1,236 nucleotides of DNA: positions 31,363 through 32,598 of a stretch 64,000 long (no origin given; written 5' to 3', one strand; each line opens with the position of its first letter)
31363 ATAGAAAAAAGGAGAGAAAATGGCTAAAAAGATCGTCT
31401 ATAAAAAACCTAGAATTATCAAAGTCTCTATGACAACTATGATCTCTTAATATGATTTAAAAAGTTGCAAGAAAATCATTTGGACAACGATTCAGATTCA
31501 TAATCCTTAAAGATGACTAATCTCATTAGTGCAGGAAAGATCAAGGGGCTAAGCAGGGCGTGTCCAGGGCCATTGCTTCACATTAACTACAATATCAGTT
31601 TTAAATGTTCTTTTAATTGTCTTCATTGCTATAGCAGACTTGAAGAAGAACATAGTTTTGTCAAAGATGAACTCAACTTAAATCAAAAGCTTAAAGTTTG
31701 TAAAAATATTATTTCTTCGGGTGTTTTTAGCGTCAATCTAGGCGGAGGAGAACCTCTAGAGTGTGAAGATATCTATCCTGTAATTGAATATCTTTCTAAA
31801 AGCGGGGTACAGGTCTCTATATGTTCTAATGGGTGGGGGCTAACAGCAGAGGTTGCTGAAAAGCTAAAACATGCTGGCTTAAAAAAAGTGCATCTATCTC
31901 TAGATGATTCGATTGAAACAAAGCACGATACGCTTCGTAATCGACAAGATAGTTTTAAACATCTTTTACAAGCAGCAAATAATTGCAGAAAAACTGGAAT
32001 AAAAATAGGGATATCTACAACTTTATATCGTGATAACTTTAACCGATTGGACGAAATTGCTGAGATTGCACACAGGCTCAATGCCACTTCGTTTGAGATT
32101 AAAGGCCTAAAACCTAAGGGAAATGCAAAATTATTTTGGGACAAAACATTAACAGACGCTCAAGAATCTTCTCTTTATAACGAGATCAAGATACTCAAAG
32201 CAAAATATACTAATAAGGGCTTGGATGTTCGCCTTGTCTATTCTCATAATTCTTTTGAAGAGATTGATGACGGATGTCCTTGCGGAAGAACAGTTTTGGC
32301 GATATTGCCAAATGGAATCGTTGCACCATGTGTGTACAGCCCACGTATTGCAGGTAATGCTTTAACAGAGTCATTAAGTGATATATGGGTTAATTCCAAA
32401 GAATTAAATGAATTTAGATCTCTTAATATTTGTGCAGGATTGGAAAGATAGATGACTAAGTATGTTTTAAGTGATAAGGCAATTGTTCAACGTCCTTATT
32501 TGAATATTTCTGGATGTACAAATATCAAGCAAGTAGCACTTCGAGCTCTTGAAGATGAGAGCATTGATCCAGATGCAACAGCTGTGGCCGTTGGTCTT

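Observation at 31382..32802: Minimal RiPP-like cassette: 22-aa peptide + radical SAM (twitch/SPASM-like) + discrete PqqD-like RRE, with a precursor that fits no known rSAM-RiPP chemistry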

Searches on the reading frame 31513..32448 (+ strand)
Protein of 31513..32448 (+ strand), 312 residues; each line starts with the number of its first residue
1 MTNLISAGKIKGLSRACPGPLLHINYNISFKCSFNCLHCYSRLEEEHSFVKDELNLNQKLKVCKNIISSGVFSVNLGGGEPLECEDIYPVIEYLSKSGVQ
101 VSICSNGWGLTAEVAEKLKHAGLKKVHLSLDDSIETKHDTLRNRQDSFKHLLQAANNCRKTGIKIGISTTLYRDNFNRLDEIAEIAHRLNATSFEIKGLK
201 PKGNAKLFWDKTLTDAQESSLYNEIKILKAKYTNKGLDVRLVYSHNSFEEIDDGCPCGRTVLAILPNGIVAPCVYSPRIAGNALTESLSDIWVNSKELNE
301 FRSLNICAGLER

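Call 3: search_protein_families(library=pfam, proteins=[window:31513-32448:+], max_evalue=1)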
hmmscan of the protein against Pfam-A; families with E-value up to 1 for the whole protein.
window:31513-32448:+ (312 aa): 7 families
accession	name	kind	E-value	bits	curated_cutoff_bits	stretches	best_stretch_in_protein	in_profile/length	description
PF04055.27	Radical_SAM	-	5.4e-20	72.6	29.5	1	26-184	1-164/166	Radical SAM superfamily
PF13186.11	SPASM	-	2.5e-09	37.7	21.5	1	255-303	1-56/67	Iron-sulfur cluster-binding domain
PF13353.11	Fer4_12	-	0.00021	22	22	1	31-137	14-120/137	4Fe-4S single cluster domain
PF13419.12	HAD_2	-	0.018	15.6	23.8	0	84-125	81-120/178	Haloacid dehalogenase-like hydrolase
PF13344.12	Hydrolase_6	-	0.047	14.2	27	1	90-143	22-76/101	Haloacid dehalogenase-like hydrolase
PF03740.19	PdxJ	-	0.049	13.2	24.5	1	85-186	110-206/234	Pyridoxal phosphate biosynthesis protein PdxJ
PF03433.18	EspA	-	0.18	12.1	23.4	1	90-156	94-161/180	EspA-like secreted protein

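Call 4: search_protein_families(library=ncbifam, proteins=[window:31513-32448:+], max_evalue=1)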
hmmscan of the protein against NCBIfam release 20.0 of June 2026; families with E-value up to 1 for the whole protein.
window:31513-32448:+ (312 aa): 66 families (the best 25 are shown)
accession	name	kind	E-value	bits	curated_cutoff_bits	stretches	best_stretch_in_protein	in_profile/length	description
TIGR04303.1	GeoRSP_rSAM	equivalog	4.7e-44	151.3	400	1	22-303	5-286/325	GeoRSP system radical SAM/SPASM protein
TIGR04055.1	rSAM_NirJ2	equivalog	1.9e-40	139.4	500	1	24-305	2-286/326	putative heme d1 biosynthesis radical SAM protein NirJ2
TIGR04545.1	rSAM_ahbD_hemeb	equivalog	2e-38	132.7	500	2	24-217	2-193/339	heme b synthase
TIGR03962.1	mycofact_rSAM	equivalog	2.5e-32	112.4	265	1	24-305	14-295/339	mycofactocin radical SAM maturase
TIGR02109.1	PQQ_syn_pqqE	equivalog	3.8e-32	111.6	381.35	1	23-303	8-291/358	pyrroloquinoline quinone biosynthesis protein PqqE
TIGR04053.2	TIGR04053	equivalog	1.9e-30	106.4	395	2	28-207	14-194/366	TIGR04053 family radical SAM/SPASM domain-containing protein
TIGR04051.1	rSAM_NirJ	equivalog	4.1e-30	104.9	515.45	1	26-206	6-183/354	heme d1 biosynthesis radical SAM protein NirJ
TIGR04054.1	rSAM_NirJ1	equivalog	4.3e-29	101.3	650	1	18-242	34-253/387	putative heme d1 biosynthesis radical SAM protein NirJ1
TIGR04340.1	rSAM_ACGX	hypoth_equivalog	4.2e-28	98.5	400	1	25-304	6-301/341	radical SAM/SPASM domain protein, ACGX system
TIGR04546.1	rSAM_ahbC_deAc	equivalog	4.3e-26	91.6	650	1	25-188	42-202/390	12,18-didecarboxysiroheme deacetylase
TIGR04347.1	pseudo_SAM_Halo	equivalog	1.8e-25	90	525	1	26-242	42-255/390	TIGR04347 family pseudo-SAM/SPASM protein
TIGR04103.1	rSAM_nif11_3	equivalog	4e-24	85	725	1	24-237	7-216/412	nif11-class peptide radical SAM maturase 3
TIGR04251.1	SCM_rSAM_ScmF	equivalog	1.8e-23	83.5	400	1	20-303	2-298/353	SynChlorMet cassette radical SAM/SPASM protein ScmF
TIGR04250.1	SCM_rSAM_ScmE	equivalog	3.9e-23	81.9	400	2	25-185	6-164/358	SynChlorMet cassette radical SAM/SPASM protein ScmE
TIGR02668.1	moaA_archaeal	equivalog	5.3e-23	81.5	325.25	1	24-246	12-231/303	GTP 3',8-cyclase MoaA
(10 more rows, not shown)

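Call 8: find_encoding_contigs(protein=window:31513-32448:+, flank=5000, max_places=6)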
Protein window:31513-32448:+ (312 aa): no gene with exactly this product is on record in the collection.

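Call 9: find_homologous_proteins(query=window:31513-32448:+)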
Query window:31513-32448:+ (312 aa): 30 proteins with E <= 0.001 among 1414 candidates.
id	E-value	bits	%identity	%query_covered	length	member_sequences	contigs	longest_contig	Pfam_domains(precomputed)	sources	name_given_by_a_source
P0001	1.7e-208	709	100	100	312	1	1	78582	PF13186.12,PF04055.28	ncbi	-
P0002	5.2e-73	264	46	94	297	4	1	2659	PF13186.12,PF04055.28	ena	-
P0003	2.6e-69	252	42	96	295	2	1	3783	PF13186.12,PF04055.28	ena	-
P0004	2.5e-68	249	43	93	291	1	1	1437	PF13186.12,PF04055.28,PF13353.12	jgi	jgi:MoaA/NifB/PqqE/SkfB family radical SAM enzyme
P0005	1.4e-66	243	45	92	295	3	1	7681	PF13186.12,PF04055.28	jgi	jgi:MoaA/NifB/PqqE/SkfB family radical SAM enzyme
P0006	3.2e-66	242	43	93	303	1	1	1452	PF13186.12,PF04055.28,PF13353.12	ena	-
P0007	3.2e-65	239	43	93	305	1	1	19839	PF13186.12,PF04055.28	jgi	jgi:MoaA/NifB/PqqE/SkfB family radical SAM enzyme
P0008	3.4e-65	239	43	93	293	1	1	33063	PF13186.12,PF04055.28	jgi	jgi:MoaA/NifB/PqqE/SkfB family radical SAM enzyme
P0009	1.7e-64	236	43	93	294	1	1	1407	PF13186.12,PF04055.28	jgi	jgi:MoaA/NifB/PqqE/SkfB family radical SAM enzyme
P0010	1.0e-63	234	40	94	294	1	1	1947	PF13186.12,PF04055.28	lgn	-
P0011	4.8e-63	231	41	92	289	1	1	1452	PF13186.12,PF04055.28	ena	-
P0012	1.1e-62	230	39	94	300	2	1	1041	PF13186.12,PF04055.28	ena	-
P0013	1.7e-62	230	42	93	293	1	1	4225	PF13186.12,PF04055.28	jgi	jgi:MoaA/NifB/PqqE/SkfB family radical SAM enzyme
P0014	3.1e-62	229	42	93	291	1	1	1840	PF13186.12,PF04055.28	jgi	jgi:MoaA/NifB/PqqE/SkfB family radical SAM enzyme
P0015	3.5e-61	225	43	92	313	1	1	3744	PF04055.28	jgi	jgi:MoaA/NifB/PqqE/SkfB family radical SAM enzyme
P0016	1.3e-60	224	41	92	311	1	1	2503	PF13186.12,PF04055.28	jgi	jgi:MoaA/NifB/PqqE/SkfB family radical SAM enzyme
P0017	1.6e-60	223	41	95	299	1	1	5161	PF13186.12,PF04055.28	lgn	-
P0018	2.6e-59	219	41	60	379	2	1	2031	PF13186.12,PF04055.28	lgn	-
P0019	6.8e-59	218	41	93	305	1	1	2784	PF13186.12,PF04055.28,PF13353.12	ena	-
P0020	2.9e-58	216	40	96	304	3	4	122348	PF13186.12,PF04055.28,PF13353.12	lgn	-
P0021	1.8e-54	203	43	83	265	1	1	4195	PF13186.12,PF04055.28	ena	-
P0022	3.4e-53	199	41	83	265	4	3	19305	PF13186.12,PF04055.28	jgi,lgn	jgi:MoaA/NifB/PqqE/SkfB family radical SAM enzyme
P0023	6.9e-53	198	36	93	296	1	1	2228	PF13186.12,PF04055.28,PF13353.12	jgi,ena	-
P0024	4.9e-50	189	36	93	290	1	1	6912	PF13186.12,PF04055.28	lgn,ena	-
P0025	2.7e-43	167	32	93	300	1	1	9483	PF04055.28,PF13353.12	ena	-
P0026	8.1e-12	63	27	92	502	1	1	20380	PF13186.12,PF04055.28,PF22817.3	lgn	-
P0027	1.9e-10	59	27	59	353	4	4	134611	PF04055.28,PF13353.12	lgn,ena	-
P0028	1.9e-7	49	32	46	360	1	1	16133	PF04055.28,PF13353.12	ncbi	-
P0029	4.5e-6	44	23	91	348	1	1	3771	PF13186.12,PF04055.28,PF13353.12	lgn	-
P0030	7.3e-4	37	23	67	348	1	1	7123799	PF04055.28,PF13353.12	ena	-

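Call 10: find_encoding_contigs(protein=P0001, flank=3000, max_places=3)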
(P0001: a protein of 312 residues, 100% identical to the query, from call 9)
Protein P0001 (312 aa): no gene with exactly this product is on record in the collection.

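Call 11: find_encoding_contigs(protein=P0008, flank=6000, max_places=3)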
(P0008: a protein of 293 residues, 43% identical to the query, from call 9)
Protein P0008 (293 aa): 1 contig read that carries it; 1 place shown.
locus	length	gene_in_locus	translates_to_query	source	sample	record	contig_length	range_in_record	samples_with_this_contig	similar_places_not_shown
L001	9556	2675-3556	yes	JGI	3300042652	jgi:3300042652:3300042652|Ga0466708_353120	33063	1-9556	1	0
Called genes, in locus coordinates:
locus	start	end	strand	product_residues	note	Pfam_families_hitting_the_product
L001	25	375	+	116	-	PF01568:Molydop_binding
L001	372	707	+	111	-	PF13187:Fer4_9 (weak)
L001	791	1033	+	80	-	-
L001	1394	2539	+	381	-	PF07690:MFS_1, PF12832:MFS_1_like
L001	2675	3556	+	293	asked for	PF04055:Radical_SAM, PF13186:SPASM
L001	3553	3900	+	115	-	PF05402:PqqD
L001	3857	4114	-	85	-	-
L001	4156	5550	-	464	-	PF13173:AAA_14, PF13635:DUF4143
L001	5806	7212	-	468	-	PF00196:GerE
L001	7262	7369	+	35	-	-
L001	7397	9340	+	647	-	PF10518:TAT_signal (weak), PF00890:FAD_binding_2, PF01266:DAO (faint), PF12831:FAD_oxidored (weak), PF04205:FMN_bind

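Call 12: find_encoding_contigs(protein=P0020, flank=6000, max_places=4)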
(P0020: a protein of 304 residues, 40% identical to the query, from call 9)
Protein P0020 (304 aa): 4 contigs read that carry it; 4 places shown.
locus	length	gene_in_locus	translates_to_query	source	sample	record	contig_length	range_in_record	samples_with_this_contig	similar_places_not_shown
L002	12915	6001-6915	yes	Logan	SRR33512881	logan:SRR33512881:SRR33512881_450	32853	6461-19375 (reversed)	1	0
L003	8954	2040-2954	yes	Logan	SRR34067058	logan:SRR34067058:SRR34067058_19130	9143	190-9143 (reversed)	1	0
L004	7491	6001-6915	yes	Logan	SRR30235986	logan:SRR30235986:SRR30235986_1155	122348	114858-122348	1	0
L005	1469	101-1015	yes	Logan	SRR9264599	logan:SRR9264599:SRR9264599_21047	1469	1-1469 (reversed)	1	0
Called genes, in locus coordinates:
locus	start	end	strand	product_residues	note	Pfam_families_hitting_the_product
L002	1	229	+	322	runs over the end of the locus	-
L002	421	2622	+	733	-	PF14490:HHH_RecD2, PF13086:AAA_11 (weak), PF13245:AAA_19, PF13476:AAA_23 (weak), PF13555:AAA_29 (weak), PF13604:AAA_30, PF18335:SH3_13, PF13538:UvrD_C_2, +1 more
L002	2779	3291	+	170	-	PF13302:Acetyltransf_3, PF00583:Acetyltransf_1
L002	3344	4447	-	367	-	PF00438:S-AdoMet_synt_N, PF02772:S-AdoMet_synt_M, PF02773:S-AdoMet_synt_C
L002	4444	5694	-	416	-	PF07690:MFS_1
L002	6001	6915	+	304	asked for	PF04055:Radical_SAM, PF13353:Fer4_12 (faint), PF13186:SPASM (weak)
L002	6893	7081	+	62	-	-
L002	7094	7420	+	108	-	-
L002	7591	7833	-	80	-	-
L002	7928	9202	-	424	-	-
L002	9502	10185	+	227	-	PF02384:N6_Mtase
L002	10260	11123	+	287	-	-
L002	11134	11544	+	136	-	-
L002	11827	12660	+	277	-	-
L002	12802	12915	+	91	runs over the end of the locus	-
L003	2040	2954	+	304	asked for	PF04055:Radical_SAM, PF13353:Fer4_12 (faint), PF13186:SPASM (weak)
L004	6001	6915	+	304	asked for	PF04055:Radical_SAM, PF13353:Fer4_12 (faint), PF13186:SPASM (weak)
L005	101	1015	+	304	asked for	PF04055:Radical_SAM, PF13353:Fer4_12 (faint), PF13186:SPASM (weak)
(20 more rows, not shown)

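Call 19: find_related_loci(query=A1, collection=genome_contigs, flank=6000)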
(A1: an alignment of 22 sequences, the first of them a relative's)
Query A1 (312 aa) in genome_contigs; peptide patterns used: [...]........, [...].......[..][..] (x = any residue, [..] = any of these).
60 stretches matched a pattern; 11 encode a relative of the query (tblastn E <= 1e-3); 11 distinct loci.
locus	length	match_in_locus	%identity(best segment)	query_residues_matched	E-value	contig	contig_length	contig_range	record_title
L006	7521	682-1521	45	23-309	1e-76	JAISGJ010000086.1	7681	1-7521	MAG: Coriobacteriales bacterium isolate Gx485_bin93 k119_3395930, whole genome shotgun sequence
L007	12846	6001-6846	42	22-310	7e-71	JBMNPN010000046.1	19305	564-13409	MAG: Coriobacteriales bacterium isolate SBF912SR8HQ0006 scaffold_5352_c1, whole genome shotgun sequence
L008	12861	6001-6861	39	19-312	4e-68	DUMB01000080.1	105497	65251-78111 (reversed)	MAG TPA_asm: Clostridiaceae bacterium isolate AS04akNAM_34 51972_AS04, whole genome shotgun sequence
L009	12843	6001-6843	32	22-302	5e-36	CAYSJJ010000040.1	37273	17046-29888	MAG TPA_asm: uncultured Geobacter sp. isolate binchicken_co158_41 genome assembly, contig: NODE_977_length_37273_cov_6.2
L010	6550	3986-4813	28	21-294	2e-27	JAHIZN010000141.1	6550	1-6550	MAG: bacterium isolate Modern_marine.mb.176 Modern_marine.mb.176_k141_702086, whole genome shotgun sequence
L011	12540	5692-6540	28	21-302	4e-26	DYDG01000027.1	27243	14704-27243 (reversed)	MAG TPA_asm: Marinifilum sp. isolate IMS_BF-2 NODE_310_length_27267_cov_8.15989, whole genome shotgun sequence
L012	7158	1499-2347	27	21-302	1e-24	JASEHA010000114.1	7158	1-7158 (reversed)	MAG: bacterium isolate Yes70-11 NODE_114_length_7158_cov_19.058989, whole genome shotgun sequence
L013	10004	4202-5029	27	21-294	6e-24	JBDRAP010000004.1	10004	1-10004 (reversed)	MAG: bacterium isolate MEGAHIT-group-1.1006 k141_10387, whole genome shotgun sequence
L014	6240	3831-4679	27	21-302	3e-22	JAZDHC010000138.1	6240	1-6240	MAG: Candidatus Desantisbacteria bacterium isolate MEGAHIT-group-0.297 k141_14073470, whole genome shotgun sequence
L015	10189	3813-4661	25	21-302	8e-21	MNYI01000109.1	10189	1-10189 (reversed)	MAG: Candidatus Desantisbacteria bacterium CG2_30_40_21 cg2_3.0_scaffold_6735_c, whole genome shotgun sequence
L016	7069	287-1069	26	24-291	3e-22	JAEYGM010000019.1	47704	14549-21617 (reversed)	MAG: Bacillota bacterium isolate OH_HFB_289 k127_1367202, whole genome shotgun sequence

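Call 23: find_related_loci(query=A1, collection=metagenome_contigs, flank=5000)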
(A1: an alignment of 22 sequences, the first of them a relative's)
Query A1 (312 aa) in metagenome_contigs; peptide patterns used: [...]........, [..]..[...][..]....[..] (x = any residue, [..] = any of these).
52 stretches matched a pattern; 15 encode a relative of the query (tblastn E <= 1e-3); 15 distinct loci.
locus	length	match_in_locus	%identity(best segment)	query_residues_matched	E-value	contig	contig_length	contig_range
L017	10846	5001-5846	43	22-310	1e-72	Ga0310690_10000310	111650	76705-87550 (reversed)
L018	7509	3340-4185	42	22-310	9e-69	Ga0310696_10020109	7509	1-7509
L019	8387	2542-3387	42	22-310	9e-69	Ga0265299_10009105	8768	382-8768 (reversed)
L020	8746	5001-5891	37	9-311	5e-62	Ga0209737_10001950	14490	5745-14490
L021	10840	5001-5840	40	23-309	8e-62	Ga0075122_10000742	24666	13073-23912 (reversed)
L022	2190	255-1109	36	22-311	4e-60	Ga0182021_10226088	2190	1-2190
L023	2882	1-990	33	31-310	3e-52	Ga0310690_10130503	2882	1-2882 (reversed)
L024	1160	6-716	38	71-309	2e-54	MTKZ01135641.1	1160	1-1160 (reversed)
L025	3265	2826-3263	45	20-169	5e-35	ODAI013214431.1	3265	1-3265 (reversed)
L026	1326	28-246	47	239-311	7e-19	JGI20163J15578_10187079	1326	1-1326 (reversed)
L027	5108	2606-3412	24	32-291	3e-13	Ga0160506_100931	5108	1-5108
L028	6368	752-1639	26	24-304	8e-13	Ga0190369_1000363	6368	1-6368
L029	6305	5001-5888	26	24-304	8e-13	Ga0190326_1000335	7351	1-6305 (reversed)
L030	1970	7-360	30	23-142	3e-8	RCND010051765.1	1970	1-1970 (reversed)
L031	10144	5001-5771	22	24-276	2e-6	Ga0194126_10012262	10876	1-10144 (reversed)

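Call 27: search_protein_families(library=pfam, proteins=[L017:5883-6206:+, L017:6175-7428:+, L017:7443-9143:+, L017:9133-10071:+, L021:5869-6234:+, L021:6246-7454:+, L021:7450-9225:+, L021:9213-10175:+, L018:4569-5765:+, L020:4126-5013:+], max_evalue=0.01)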
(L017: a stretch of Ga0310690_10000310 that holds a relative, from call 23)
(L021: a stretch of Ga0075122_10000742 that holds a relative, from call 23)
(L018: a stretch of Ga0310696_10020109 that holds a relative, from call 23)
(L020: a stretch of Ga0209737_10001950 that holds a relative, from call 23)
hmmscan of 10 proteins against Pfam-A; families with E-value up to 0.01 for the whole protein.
L017:5883-6206:+ (108 aa): 1 family
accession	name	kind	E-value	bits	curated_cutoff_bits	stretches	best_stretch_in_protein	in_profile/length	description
PF05402.18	PqqD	-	1.6e-07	32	23.4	1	42-103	5-67/67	Coenzyme PQQ synthesis protein D (PqqD)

L017:6175-7428:+ (418 aa): 4 families
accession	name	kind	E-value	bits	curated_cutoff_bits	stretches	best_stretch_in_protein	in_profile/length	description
PF01041.23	DegT_DnrJ_EryC1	-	3.7e-63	214.3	19.8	1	33-396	8-344/360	DegT/DnrJ/EryC1/StrS aminotransferase family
PF00155.27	Aminotran_1_2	-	7.9e-08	32.3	19.7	1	23-148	6-153/361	Aminotransferase class I and II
PF01053.26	Cys_Met_Meta_PP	-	0.00095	18.3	27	1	55-224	54-222/381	Cys/Met metabolism PLP-dependent enzyme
PF00266.25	Aminotran_5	-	0.0036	16.7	21.5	1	60-181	50-182/371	Aminotransferase class-V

L017:7443-9143:+ (567 aa): 2 families
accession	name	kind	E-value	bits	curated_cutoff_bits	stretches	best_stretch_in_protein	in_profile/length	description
PF16861.10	Carbam_trans_C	-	1.6e-54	184.5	27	1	389-563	1-170/170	Carbamoyltransferase C-terminus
PF02543.21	Carbam_trans_N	-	3.1e-44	152.3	24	2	97-338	112-346/346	Carbamoyltransferase N-terminus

L017:9133-10071:+ (313 aa): 2 families
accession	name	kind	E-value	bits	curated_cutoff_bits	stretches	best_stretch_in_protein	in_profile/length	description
PF04055.27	Radical_SAM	-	4.2e-18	66.5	29.5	1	10-135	2-136/166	Radical SAM superfamily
PF13353.11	Fer4_12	-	0.00037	21.2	22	1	13-116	13-121/137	4Fe-4S single cluster domain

L021:5869-6234:+ (122 aa): 1 family
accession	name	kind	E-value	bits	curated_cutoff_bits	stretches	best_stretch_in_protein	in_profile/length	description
PF05402.18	PqqD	-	3.7e-10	40.4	23.4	1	54-119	2-67/67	Coenzyme PQQ synthesis protein D (PqqD)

L021:6246-7454:+ (403 aa): 6 families
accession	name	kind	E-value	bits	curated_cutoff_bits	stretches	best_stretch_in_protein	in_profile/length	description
PF01041.23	DegT_DnrJ_EryC1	-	1.5e-62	212.4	19.8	1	26-377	18-344/360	DegT/DnrJ/EryC1/StrS aminotransferase family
PF01053.26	Cys_Met_Meta_PP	-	8.7e-09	34.8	27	1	29-200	44-215/381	Cys/Met metabolism PLP-dependent enzyme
PF00155.27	Aminotran_1_2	-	3.3e-07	30.2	19.7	1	15-151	23-180/361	Aminotransferase class I and II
PF00266.25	Aminotran_5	-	1.9e-06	27.6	21.5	1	53-162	64-181/371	Aminotransferase class-V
PF01212.27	Beta_elim_lyase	-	0.00045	20.1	27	1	31-192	28-206/288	Beta-eliminating lyase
PF06838.17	Met_gamma_lyase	-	0.0068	15.4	24.2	0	106-205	138-245/405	Methionine gamma-lyase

L021:7450-9225:+ (592 aa): 4 families
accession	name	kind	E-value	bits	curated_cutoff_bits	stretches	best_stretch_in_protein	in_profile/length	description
PF16861.10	Carbam_trans_C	-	2.7e-59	200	27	1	422-592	2-170/170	Carbamoyltransferase C-terminus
PF02543.21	Carbam_trans_N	-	3.3e-51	175.2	24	1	14-372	3-346/346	Carbamoyltransferase N-terminus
PF22521.2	HypF_C_2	-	4.6e-05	23.7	27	1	268-369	135-240/241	Carbamoyltransferase, Kae1-like Domain, second subdomain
PF00814.31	TsaD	-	0.00016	21.9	24.8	0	294-347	186-238/264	tRNA N6-adenosine threonylcarbamoyltransferase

L021:9213-10175:+ (321 aa): 2 families
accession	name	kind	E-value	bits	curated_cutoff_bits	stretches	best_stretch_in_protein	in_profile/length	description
PF04055.27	Radical_SAM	-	4.3e-24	86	29.5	1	14-166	1-165/166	Radical SAM superfamily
PF13353.11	Fer4_12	-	2.3e-07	31.6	22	1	19-115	14-116/137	4Fe-4S single cluster domain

L018:4569-5765:+ (399 aa): 2 families
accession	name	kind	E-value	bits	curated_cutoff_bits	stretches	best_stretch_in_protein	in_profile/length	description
PF01041.23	DegT_DnrJ_EryC1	-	2.7e-60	204.9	19.8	1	39-341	29-321/360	DegT/DnrJ/EryC1/StrS aminotransferase family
PF00155.27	Aminotran_1_2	-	2.7e-06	27.2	19.7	1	22-130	30-154/361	Aminotransferase class I and II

L020:4126-5013:+ (296 aa): 2 families
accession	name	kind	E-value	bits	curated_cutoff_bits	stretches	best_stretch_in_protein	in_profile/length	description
PF20102.4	DUF6492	-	0.0014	18.2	22.9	1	50-122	78-135/291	Family of unknown function (DUF6492)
PF00535.33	Glycos_transf_2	-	0.0021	18.5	23.3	1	19-120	13-111/168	Glycosyl transferase family 2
